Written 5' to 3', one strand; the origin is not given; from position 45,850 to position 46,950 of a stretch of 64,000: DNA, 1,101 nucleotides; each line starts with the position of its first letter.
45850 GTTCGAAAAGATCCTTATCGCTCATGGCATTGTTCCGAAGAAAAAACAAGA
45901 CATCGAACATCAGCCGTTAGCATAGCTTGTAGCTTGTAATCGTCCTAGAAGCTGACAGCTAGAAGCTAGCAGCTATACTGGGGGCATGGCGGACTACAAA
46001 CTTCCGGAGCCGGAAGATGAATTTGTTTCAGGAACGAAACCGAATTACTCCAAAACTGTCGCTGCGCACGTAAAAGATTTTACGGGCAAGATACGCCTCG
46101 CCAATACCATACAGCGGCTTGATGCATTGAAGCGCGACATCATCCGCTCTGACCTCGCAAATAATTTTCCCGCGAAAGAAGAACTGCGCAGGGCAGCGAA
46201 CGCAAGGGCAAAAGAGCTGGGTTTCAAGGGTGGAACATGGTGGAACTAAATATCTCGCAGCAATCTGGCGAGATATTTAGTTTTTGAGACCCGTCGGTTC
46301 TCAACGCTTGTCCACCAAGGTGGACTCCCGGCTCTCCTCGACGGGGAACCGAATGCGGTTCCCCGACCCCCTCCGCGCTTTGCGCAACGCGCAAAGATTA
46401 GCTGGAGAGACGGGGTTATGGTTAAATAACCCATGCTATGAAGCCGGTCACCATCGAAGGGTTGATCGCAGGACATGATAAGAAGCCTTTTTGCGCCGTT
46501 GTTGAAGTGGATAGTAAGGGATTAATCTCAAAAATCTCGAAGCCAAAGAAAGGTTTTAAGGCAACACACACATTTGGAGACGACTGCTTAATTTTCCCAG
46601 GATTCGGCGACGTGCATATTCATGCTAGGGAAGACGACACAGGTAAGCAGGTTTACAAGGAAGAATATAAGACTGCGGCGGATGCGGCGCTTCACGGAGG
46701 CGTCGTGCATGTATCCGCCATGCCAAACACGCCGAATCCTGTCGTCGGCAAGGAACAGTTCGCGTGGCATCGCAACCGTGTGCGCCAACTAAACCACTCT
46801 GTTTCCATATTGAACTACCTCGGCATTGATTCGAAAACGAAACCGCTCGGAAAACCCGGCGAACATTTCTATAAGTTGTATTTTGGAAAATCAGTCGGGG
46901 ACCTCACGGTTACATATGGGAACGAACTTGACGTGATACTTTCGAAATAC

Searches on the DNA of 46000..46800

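Call 54: search_rna_families(source=window, start=46000, end=46800, threshold=evalue, max_evalue=1)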
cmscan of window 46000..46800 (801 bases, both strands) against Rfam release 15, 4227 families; matches with E-value up to 1: 0.
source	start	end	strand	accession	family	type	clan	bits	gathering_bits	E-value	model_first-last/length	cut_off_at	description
